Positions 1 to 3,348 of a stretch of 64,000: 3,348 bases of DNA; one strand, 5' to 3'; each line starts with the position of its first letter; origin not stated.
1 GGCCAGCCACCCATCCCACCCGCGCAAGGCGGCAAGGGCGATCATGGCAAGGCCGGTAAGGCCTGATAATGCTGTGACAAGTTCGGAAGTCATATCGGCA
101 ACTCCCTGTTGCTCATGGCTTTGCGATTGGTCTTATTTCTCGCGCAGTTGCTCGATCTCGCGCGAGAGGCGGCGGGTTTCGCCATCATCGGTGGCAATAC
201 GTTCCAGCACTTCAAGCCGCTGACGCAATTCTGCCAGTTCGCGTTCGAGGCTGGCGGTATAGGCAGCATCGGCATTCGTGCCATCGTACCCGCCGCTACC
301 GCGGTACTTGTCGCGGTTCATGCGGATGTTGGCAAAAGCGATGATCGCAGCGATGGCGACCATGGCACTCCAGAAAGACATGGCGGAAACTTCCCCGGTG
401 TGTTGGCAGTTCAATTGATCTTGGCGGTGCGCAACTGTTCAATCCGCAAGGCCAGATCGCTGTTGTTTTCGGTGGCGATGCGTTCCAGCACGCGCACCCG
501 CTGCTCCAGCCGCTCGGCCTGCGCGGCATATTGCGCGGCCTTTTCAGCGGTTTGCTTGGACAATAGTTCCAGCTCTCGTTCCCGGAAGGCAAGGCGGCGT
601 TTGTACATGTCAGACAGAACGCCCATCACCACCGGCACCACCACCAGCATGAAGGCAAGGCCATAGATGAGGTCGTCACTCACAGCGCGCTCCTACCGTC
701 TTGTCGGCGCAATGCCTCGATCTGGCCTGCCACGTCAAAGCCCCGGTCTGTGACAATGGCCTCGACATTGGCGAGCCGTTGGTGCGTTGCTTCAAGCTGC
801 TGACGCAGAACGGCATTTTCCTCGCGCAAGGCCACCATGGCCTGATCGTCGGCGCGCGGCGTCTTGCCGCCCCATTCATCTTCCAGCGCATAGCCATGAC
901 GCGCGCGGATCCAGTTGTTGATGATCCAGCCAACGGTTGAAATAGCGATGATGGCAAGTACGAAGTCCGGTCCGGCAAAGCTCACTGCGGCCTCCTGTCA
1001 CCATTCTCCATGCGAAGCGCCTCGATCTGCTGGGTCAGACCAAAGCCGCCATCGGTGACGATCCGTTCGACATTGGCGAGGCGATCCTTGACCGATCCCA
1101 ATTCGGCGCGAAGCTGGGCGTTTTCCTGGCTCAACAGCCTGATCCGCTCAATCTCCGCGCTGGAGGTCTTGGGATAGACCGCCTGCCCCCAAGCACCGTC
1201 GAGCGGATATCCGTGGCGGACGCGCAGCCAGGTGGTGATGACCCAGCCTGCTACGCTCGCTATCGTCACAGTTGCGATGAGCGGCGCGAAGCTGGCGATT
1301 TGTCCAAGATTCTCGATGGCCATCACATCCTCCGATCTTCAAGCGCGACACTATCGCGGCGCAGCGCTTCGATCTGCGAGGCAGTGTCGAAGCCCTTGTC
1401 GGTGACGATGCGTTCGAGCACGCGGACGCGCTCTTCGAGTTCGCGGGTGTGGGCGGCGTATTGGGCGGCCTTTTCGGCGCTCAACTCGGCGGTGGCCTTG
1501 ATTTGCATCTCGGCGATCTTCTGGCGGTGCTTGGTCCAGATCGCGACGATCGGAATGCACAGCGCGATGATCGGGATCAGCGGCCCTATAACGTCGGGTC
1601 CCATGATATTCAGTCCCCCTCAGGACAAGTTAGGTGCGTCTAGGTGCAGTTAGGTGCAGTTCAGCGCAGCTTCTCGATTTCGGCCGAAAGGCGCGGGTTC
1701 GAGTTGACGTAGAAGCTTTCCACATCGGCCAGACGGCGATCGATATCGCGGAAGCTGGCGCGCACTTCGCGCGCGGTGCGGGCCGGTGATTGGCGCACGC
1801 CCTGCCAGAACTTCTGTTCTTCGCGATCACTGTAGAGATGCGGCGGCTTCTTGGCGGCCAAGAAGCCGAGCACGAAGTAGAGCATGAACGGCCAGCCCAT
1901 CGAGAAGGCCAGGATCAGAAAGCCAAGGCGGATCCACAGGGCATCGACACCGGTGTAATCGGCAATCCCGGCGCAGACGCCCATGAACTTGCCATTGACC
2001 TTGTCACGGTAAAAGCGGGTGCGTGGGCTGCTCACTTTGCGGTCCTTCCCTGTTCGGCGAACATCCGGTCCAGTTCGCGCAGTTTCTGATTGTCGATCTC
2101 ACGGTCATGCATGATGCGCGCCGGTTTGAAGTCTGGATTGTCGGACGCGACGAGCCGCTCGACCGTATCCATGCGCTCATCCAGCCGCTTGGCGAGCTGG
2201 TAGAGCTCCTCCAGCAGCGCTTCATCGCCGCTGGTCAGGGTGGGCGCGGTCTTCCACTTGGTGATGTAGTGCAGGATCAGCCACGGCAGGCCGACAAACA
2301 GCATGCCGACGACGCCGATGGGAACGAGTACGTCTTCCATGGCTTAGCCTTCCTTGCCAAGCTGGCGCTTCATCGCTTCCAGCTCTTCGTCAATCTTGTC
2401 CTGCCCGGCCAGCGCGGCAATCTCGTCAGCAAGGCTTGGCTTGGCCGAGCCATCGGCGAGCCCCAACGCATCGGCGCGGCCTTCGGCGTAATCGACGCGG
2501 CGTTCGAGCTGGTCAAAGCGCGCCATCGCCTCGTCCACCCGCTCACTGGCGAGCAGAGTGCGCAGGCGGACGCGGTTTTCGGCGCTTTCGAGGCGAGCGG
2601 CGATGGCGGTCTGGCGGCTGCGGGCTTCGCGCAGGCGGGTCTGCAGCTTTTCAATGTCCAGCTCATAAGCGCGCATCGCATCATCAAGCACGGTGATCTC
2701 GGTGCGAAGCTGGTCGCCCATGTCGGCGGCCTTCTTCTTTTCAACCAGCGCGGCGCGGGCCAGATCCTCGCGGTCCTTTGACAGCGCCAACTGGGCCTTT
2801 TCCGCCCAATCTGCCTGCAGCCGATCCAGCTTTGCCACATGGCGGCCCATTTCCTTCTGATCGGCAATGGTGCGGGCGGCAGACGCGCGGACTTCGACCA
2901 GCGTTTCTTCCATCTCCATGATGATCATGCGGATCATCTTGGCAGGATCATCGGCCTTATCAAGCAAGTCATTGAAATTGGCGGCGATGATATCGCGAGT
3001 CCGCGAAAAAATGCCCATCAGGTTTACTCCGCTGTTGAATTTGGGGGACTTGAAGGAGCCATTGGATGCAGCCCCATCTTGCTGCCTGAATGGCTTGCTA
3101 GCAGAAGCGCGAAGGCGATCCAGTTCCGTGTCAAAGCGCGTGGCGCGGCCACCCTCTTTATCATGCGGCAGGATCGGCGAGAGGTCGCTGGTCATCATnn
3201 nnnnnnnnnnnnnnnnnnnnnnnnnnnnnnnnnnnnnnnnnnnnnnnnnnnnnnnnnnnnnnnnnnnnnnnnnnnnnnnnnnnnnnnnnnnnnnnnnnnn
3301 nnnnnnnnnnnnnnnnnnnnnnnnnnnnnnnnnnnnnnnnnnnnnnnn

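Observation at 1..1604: Psp operon extended by a translationally coupled array of at least six PspB/PspC-like paralogues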

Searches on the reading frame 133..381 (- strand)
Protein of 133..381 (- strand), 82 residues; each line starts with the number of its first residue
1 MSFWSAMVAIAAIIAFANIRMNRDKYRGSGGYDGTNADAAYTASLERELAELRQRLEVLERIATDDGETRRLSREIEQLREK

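Call 3: search_protein_families(library=pfam, proteins=[window:133-381:-], max_evalue=1)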
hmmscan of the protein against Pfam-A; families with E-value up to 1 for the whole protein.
window:133-381:- (82 aa): 0 families

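Call 4: search_protein_families(library=ncbifam, proteins=[window:133-381:-], max_evalue=1)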
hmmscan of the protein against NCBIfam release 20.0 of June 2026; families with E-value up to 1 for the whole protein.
window:133-381:- (82 aa): 3 families
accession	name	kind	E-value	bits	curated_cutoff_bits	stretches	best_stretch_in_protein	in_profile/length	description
TIGR02976.1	phageshock_pspB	equivalog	6.3e-05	23.2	51.7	1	1-66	1-68/75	envelope stress response membrane protein PspB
TIGR02978.1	phageshock_pspC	equivalog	0.013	15.4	104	1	6-79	50-121/121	envelope stress response membrane protein PspC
TIGR04391.1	CcmD_alt_fam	subfamily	0.33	11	24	0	40-60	16-36/36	CcmD family protein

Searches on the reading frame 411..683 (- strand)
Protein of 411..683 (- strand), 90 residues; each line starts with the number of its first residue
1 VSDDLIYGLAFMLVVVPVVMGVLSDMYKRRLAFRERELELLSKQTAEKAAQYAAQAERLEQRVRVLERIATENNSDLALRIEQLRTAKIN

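Call 3: search_protein_families(library=pfam, proteins=[window:411-683:-], max_evalue=1)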
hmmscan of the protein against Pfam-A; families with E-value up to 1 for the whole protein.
window:411-683:- (90 aa): 7 families
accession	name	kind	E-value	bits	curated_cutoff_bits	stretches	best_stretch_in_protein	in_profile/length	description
PF06667.17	PspB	-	0.012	16.1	25.6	1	34-74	28-68/73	Phage shock protein B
PF11026.13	DUF2721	-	0.021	15.1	28.3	1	10-69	5-66/129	Protein of unknown function (DUF2721)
PF23568.1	ARM_LIN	-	0.021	14.5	27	1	23-87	18-81/230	E3 ubiquitin-protein ligase LIN-like, ARM repeat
PF03954.19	Lectin_N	-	0.029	14.7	28.3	1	5-77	40-112/140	Hepatic lectin, N-terminal domain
PF10766.14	AcrZ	-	0.064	13.3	26.2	1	5-24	4-23/48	Multidrug efflux pump-associated protein AcrZ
PF24394.1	TMEM62_C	-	0.069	13.2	21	1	3-58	118-173/225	TMEM62 C-terminal domain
PF04102.17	SlyX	-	0.48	11.5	30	1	30-76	11-57/67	SlyX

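Call 4: search_protein_families(library=ncbifam, proteins=[window:411-683:-], max_evalue=1)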
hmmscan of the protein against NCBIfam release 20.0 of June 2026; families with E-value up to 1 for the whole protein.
window:411-683:- (90 aa): 5 families
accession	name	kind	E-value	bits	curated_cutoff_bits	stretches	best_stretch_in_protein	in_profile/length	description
TIGR02976.1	phageshock_pspB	equivalog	0.00015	22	51.7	1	10-76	12-71/75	envelope stress response membrane protein PspB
TIGR02978.1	phageshock_pspC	equivalog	0.00034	20.5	104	1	5-84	39-121/121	envelope stress response membrane protein PspC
NF006993.0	PRK09458.1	equivalog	0.00095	19.5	90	1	11-71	13-66/75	envelope stress response membrane protein PspB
NF007973.0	PRK10697.1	equivalog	0.0033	17.3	136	1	5-84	45-119/119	envelope stress response membrane protein PspC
NF007749.0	PRK10429.1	equivalog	0.18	10.5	456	1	3-68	404-470/473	melibiose:sodium transporter MelB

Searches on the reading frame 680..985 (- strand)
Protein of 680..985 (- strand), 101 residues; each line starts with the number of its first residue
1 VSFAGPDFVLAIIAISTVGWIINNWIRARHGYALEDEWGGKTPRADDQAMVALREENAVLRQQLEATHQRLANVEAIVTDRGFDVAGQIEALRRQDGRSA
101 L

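Call 3: search_protein_families(library=pfam, proteins=[window:680-985:-], max_evalue=1)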
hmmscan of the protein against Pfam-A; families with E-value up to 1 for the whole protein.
window:680-985:- (101 aa): 4 families
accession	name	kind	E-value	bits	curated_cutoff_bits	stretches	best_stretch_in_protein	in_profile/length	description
PF14915.12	CCDC144C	-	0.0016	17.5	35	1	50-80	344-374/534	CCDC144C protein coiled-coil region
PF19717.4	DUF6212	-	0.01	15.2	26.4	1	46-84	49-87/395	Family of unknown function (DUF6212)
PF06013.18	WXG100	-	0.066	13.9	27.3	1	33-75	36-78/86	Proteins of 100 residues with WXG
PF17253.7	DUF5320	-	0.14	13.8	27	1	40-73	65-98/99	Family of unknown function (DUF5320)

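Call 4: search_protein_families(library=ncbifam, proteins=[window:680-985:-], max_evalue=1)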
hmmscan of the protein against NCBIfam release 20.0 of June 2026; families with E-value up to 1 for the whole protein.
window:680-985:- (101 aa): 2 families
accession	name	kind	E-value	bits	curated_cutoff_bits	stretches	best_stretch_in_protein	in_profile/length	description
TIGR02978.1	phageshock_pspC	equivalog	0.0021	17.9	104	1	49-91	78-120/121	envelope stress response membrane protein PspC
NF007997.0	PRK10722.1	equivalog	0.046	12.9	234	1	45-75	174-204/250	two-component system QseEF-associated lipoprotein QseG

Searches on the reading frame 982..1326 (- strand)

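Call 3: search_protein_families(library=pfam, proteins=[window:982-1326:-], max_evalue=1)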
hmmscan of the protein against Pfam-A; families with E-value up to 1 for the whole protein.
window:982-1326:- (114 aa): 8 families
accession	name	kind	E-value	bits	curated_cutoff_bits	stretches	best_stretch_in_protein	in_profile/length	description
PF06005.17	ZapB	-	0.0043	17.9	31.5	1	58-106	16-53/71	Cell division protein ZapB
PF16331.10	TolA_bind_tri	-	0.012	16.2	30.1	1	78-109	1-35/76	TolA binding protein trimerisation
PF05552.17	MS_channel_1st_1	-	0.032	14.5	22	1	3-35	3-35/50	Mechanosensitive ion channel, conserved TM helix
PF16689.10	APC_N_CC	-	0.074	13.7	27.4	0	97-110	6-19/52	Coiled-coil N-terminus of APC, dimerisation domain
PF00170.26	bZIP_1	-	0.096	13.2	27.6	1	60-87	33-60/64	bZIP transcription factor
PF17253.7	DUF5320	-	0.12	14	27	1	37-85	50-98/99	Family of unknown function (DUF5320)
PF10874.13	DUF2746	-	0.15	13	23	1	58-112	39-97/101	Protein of unknown function (DUF2746)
PF25230.1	DUF7846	-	0.19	12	26.3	1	40-96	56-111/177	Domain of unknown function (DUF7846)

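Call 4: search_protein_families(library=ncbifam, proteins=[window:982-1326:-], max_evalue=1)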
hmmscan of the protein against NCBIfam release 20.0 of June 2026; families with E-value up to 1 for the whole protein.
window:982-1326:- (114 aa): 4 families
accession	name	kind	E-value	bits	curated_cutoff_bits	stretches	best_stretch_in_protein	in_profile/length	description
TIGR02978.1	phageshock_pspC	equivalog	0.0056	16.6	104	1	62-104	79-121/121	envelope stress response membrane protein PspC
NF045622.1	Npun_F5560_fam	hypoth_equivalog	0.011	15.9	125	1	60-89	118-147/156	Npun_F5560 family protein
NF040697.1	VPA1267_fam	equivalog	0.067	13.3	90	1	54-87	98-131/143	VPA1267 family protein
NF003034.1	PRK03918.1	equivalog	0.13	10.2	700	1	57-102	546-591/878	DNA double-strand break repair ATPase Rad50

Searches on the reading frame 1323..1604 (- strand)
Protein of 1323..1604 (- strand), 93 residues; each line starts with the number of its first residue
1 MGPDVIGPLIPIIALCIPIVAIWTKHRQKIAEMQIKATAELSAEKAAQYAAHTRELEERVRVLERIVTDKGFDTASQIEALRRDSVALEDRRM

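Call 3: search_protein_families(library=pfam, proteins=[window:1323-1604:-], max_evalue=1)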
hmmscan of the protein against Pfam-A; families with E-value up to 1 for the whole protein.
window:1323-1604:- (93 aa): 3 families
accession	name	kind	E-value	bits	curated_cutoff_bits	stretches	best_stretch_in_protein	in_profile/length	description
PF14735.11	HAUS4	-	0.021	14.9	25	1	27-86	84-143/235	HAUS augmin-like complex subunit 4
PF06667.17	PspB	-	0.25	11.9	25.6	1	10-68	7-65/73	Phage shock protein B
PF15471.11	TMEM171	-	0.26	10.7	27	1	5-40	164-198/320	Transmembrane protein family 171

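Call 4: search_protein_families(library=ncbifam, proteins=[window:1323-1604:-], max_evalue=1)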
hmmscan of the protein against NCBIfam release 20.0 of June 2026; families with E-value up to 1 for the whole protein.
window:1323-1604:- (93 aa): 5 families
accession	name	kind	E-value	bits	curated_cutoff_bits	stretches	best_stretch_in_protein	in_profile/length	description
TIGR02976.1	phageshock_pspB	equivalog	0.00062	20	51.7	1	9-69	7-67/75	envelope stress response membrane protein PspB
TIGR02978.1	phageshock_pspC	equivalog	0.0032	17.3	104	1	33-81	74-121/121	envelope stress response membrane protein PspC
NF006993.0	PRK09458.1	equivalog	0.021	15.2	90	1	9-67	10-65/75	envelope stress response membrane protein PspB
NF010755.0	PRK14158.1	equivalog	0.06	12.8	200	1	28-92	10-74/198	nucleotide exchange factor GrpE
NF007973.0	PRK10697.1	equivalog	0.073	13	136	1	31-78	69-116/119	envelope stress response membrane protein PspC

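Call 9: find_homologous_proteins(query=window:1323-1604:-, max_evalue=0.001)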
Query window:1323-1604:- (93 aa): 4499 proteins with E <= 0.001 among 4529 candidates; the best 120 are listed.
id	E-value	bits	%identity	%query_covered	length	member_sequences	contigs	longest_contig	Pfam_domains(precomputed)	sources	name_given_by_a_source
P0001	9.5e-52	190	100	100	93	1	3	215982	-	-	-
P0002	6.0e-51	188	98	100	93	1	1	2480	-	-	-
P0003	4.0e-50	185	98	100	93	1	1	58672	-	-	-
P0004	4.6e-50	185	97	100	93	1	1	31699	-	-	-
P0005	9.5e-50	184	96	100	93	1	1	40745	-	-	-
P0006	1.3e-48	180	92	100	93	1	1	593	-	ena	-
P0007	1.4e-48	180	94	100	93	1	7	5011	-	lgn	-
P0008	3.6e-48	179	92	100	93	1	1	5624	-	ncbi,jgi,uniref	ncbi:MAG: hypothetical protein ACOVQ0_10360 [Novosphingobium sp.]|uniref:hypothetical protein n=1 Ta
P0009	8.9e-48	178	92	99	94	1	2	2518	-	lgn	-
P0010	7.9e-47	175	91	99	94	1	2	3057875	-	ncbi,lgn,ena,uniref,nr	ncbi:hypothetical protein OVA07_14945 [Novosphingobium sp. SL115]|uniref:hypothetical protein n=1 Ta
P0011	4.0e-46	172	90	99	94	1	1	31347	-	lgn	-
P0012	4.9e-46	172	90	99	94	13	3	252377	-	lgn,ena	-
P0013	2.7e-45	170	91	99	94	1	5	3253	-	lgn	-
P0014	3.1e-45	169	87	100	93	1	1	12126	-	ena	-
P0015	3.2e-45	169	90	99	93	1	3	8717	-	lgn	-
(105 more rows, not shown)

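Call 56: predict_structure(alignment_id=A3)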
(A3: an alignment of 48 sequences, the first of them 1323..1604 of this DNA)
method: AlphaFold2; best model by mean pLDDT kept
length: 93 residues; sequences in the alignment: 48
mean_pLDDT: 80.6   pTM: 0.34
mean pLDDT of the five models: 80.6, 77.1, 73.8, 73.4, 72.3
residues with pLDDT >= 90: 8; 70-90: 73; 50-70: 12; < 50: 0
segments of 3 or more residues with pLDDT < 50: none
pLDDT, mean of each block of 10 residues (from residue 1): 72 87 88 82 80 90 81 72 78 61
secondary structure, 60 per line:
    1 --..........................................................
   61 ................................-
elements in order: H3-92

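Call 71: find_related_loci(query=window:1323-1604:-, collection=genome_contigs, flank=3000)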
Query window:1323-1604:- (93 aa) in genome_contigs; peptide patterns used: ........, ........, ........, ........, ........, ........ (x = any residue, [..] = any of these).
385 stretches matched a pattern; 63 encode a relative of the query (tblastn E <= 1e-3); 63 distinct loci.
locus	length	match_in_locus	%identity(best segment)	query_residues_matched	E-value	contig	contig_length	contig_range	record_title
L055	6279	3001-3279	97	1-93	1e-56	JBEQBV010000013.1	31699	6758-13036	MAG: Novosphingobium sp. isolate 05_S201.metabat2_refined.024 NODE_532_length_31699_cov_4.407766, whole genome shotgun s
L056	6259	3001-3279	95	1-93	1e-55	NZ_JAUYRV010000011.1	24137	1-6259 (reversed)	MAG: Novosphingobium sp. isolate C5_metabat.bin.10 C5_k141_264412, whole genome shotgun sequence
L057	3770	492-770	92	1-93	1e-54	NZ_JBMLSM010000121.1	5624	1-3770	MAG: Novosphingobium sp. isolate LE_489446 NODE_23819_length_5624_cov_6.532771, whole genome shotgun sequence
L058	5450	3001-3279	92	1-93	2e-54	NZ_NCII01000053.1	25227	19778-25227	MAG: Novosphingobium sp. 17-62-19 lw04302015_17_scaffold_401, whole genome shotgun sequence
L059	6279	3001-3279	88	1-93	1e-52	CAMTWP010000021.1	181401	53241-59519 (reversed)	MAG: uncultured Novosphingobium sp. isolate G03_MAG_00001 genome assembly, contig: G03_MAG_00001_000000000002, whole gen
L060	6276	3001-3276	90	1-92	2e-52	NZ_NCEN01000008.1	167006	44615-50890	MAG: Novosphingobium sp. 32-60-15 04302015_32_scaffold_30, whole genome shotgun sequence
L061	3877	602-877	90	1-92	2e-52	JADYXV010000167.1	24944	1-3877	MAG: Novosphingobium sp. isolate SJ501 c_000000656584, whole genome shotgun sequence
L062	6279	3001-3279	89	1-93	5e-52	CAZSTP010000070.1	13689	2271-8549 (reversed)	MAG TPA_asm: uncultured Novosphingobium sp. isolate SRP302895_co1_273 genome assembly, contig: NODE_8671_length_13689_co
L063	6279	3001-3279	88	1-93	6e-52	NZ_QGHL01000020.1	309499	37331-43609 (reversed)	Novosphingobium meiothermophilum strain SYSU G00007 SYSU_G00007_Contig4, whole genome shotgun sequence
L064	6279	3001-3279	88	1-93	1e-51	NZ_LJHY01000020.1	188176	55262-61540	Novosphingobium sp. AAP83 AAP83_Contigs_20, whole genome shotgun sequence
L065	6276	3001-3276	90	1-92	9e-52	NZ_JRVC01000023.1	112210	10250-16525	Novosphingobium subterraneum strain DSM 12447 NJ75_contig000023, whole genome shotgun sequence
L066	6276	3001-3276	88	1-92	3e-51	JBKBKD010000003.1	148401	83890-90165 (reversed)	MAG: Novosphingobium sp. isolate 21H_026.bin.25 NODE_164_length_148401_cov_6.524346, whole genome shotgun sequence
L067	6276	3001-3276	90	1-92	4e-51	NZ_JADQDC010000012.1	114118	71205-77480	Novosphingobium jiangmenense strain 1Y9A NODE_12_length_114118_cov_53.535604, whole genome shotgun sequence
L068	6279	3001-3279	84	1-93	9e-51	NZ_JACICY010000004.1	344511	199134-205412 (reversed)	Novosphingobium hassiacum strain DSM 14552 Ga0373213_04, whole genome shotgun sequence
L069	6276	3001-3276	88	1-92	3e-50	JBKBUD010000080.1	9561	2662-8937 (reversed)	MAG: Novosphingobium sp. isolate 21I_061.bin.16 NODE_2881_length_9561_cov_5.532097, whole genome shotgun sequence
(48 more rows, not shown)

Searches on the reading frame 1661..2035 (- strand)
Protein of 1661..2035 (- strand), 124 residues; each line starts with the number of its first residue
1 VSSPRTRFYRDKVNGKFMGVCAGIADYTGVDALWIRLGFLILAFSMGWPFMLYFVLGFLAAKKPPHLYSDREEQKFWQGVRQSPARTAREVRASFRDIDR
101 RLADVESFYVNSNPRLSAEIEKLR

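Call 3: search_protein_families(library=pfam, proteins=[window:1661-2035:-], max_evalue=1)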
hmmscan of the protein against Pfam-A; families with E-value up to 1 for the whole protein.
window:1661-2035:- (124 aa): 1 family
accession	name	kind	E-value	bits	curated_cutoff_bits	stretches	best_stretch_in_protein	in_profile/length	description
PF04024.17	PspC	-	2.2e-17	63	25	1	7-60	2-55/58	PspC domain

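Call 4: search_protein_families(library=ncbifam, proteins=[window:1661-2035:-], max_evalue=1)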
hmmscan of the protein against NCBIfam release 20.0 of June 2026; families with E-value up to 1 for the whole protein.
window:1661-2035:- (124 aa): 2 families
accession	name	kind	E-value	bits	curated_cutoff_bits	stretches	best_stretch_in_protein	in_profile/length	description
TIGR02978.1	phageshock_pspC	equivalog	2.5e-36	124.2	104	1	6-123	2-121/121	envelope stress response membrane protein PspC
NF007973.0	PRK10697.1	equivalog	4.4e-08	33.1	136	1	6-112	8-114/119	envelope stress response membrane protein PspC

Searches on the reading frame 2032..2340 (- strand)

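Call 3: search_protein_families(library=pfam, proteins=[window:2032-2340:-], max_evalue=1)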
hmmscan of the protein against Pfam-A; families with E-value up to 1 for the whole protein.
window:2032-2340:- (102 aa): 3 families
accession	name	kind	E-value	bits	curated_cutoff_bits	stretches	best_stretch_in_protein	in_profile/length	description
PF06667.17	PspB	-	3.3e-23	82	25.6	1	1-72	1-72/73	Phage shock protein B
PF04746.17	DUF575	-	0.016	15.9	25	1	5-38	20-53/101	Protein of unknown function (DUF575)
PF06781.17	CrgA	-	0.08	13.5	24.8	1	6-30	35-59/89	Cell division protein CrgA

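Call 4: search_protein_families(library=ncbifam, proteins=[window:2032-2340:-], max_evalue=1)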
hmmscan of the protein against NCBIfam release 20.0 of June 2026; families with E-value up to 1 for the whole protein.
window:2032-2340:- (102 aa): 7 families
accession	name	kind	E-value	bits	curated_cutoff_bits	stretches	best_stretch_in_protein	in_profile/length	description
TIGR02976.1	phageshock_pspB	equivalog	2.2e-25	88.7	51.7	1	4-73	6-74/75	envelope stress response membrane protein PspB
NF006993.0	PRK09458.1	equivalog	1.4e-12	47.8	90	1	5-71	7-72/75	envelope stress response membrane protein PspB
TIGR02978.1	phageshock_pspC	equivalog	0.002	18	104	1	39-71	82-114/121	envelope stress response membrane protein PspC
NF002595.0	PRK02251.2-1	equivalog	0.019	15.2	109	1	4-30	30-55/84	cell division protein CrgA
NF045736.1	PaDhStyDRhodo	equivalog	0.04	12.5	800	1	6-40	142-173/479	phenylacetaldehyde dehydrogenase StyD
NF050026.1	AcaldDHExaC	equivalog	0.04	12.5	900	1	7-64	151-205/503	acetaldehyde dehydrogenase ExaC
TIGR02299.1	HpaE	equivalog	0.089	11.4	638.35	1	4-43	132-168/488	5-carboxymethyl-2-hydroxymuconate semialdehyde dehydrogenase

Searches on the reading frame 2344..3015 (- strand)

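Call 3: search_protein_families(library=pfam, proteins=[window:2344-3015:-], max_evalue=1)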
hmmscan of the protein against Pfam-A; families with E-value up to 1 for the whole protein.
window:2344-3015:- (223 aa): 4 families
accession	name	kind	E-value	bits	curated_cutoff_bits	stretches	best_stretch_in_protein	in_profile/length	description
PF04012.17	PspA_IM30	-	1.5e-37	129.8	33.9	1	1-220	1-219/220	PspA/IM30 family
PF14712.11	Snapin_Pallidin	-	0.057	14.3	29.6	1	114-175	8-72/89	Snapin/Pallidin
PF13166.12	AAA_13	-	0.094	11.8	36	1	6-151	333-455/713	AAA domain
PF04210.18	MtrG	-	0.32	11.4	27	0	157-179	9-31/64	Tetrahydromethanopterin S-methyltransferase, subunit G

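Call 4: search_protein_families(library=ncbifam, proteins=[window:2344-3015:-], max_evalue=1)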
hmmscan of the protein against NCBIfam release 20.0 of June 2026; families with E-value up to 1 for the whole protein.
window:2344-3015:- (223 aa): 11 families
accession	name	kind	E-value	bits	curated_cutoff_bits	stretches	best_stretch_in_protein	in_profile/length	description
TIGR02977.1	phageshock_pspA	equivalog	1.2e-82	276.9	242.95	1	1-220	2-218/219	phage shock protein PspA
NF007974.0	PRK10698.1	equivalog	7.6e-59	199.1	336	1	1-221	2-219/222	phage shock protein PspA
NF045984.1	StressProtLiaH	equivalog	1.8e-12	47.4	380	1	2-218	2-214/225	stress responsive protein LiaH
NF033885.1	conj_TraP_IncI1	equivalog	0.0015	18.3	135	1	61-148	56-143/217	conjugal transfer protein TraP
NF045487.1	ASRP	equivalog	0.0067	15.1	300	1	52-218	311-468/593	archaea-specific SMC-related protein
NF052320.1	Cbp1_fam_LP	subfamily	0.026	14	90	1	88-143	72-126/286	Cbp1 family collagen-binding glycoprotein adhesin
TIGR04376.1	TIGR04376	hypoth_equivalog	0.036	14.1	125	1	37-173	31-172/189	TIGR04376 family protein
NF045780.1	TrlF_fam_ATP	equivalog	0.1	11.2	350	1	36-154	577-693/944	TrlF family AAA-like ATPase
TIGR01149.1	mtrG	equivalog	0.15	12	50.65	0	155-179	9-33/70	tetrahydromethanopterin S-methyltransferase subunit MtrG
TIGR01843.1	type_I_hlyD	subfamily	0.21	10.5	208.65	1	43-179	80-210/422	HlyD family type I secretion periplasmic adaptor subunit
TIGR03007.1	pepcterm_ChnLen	equivalog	0.21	9.7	278.85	1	27-106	311-390/498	XrtA system polysaccharide chain length determinant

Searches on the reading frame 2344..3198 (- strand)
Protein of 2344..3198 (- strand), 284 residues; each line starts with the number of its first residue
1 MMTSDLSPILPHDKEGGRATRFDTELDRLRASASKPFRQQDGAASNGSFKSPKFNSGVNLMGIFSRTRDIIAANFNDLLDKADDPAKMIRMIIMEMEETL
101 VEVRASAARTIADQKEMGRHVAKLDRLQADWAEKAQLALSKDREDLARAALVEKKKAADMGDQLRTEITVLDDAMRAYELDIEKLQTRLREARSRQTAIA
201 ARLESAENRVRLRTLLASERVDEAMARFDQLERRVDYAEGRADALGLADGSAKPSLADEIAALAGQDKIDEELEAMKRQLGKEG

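Call 79: predict_structure(alignment_id=A5)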
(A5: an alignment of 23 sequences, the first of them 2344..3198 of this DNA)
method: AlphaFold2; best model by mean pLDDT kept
length: 284 residues; sequences in the alignment: 23
mean_pLDDT: 71.9   pTM: 0.46
mean pLDDT of the five models: 71.9, 71.1, 68.9, 66.8, 57.1
residues with pLDDT >= 90: 91; 70-90: 74; 50-70: 60; < 50: 59
segments of 3 or more residues with pLDDT < 50: 1-19, 35-64, 249-255
pLDDT, mean of each block of 10 residues (from residue 1): 39 43 68 46 33 34 51 72 87 89 91 94 96 95 94 95 95 91 90 90 85 80 74 72 53 50 56 62 48
secondary structure, 60 per line:
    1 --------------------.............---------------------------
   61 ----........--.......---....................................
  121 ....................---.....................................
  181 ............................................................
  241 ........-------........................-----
elements in order: H21-33 H65-72 H75-81 H85-140 H144-248 H256-279
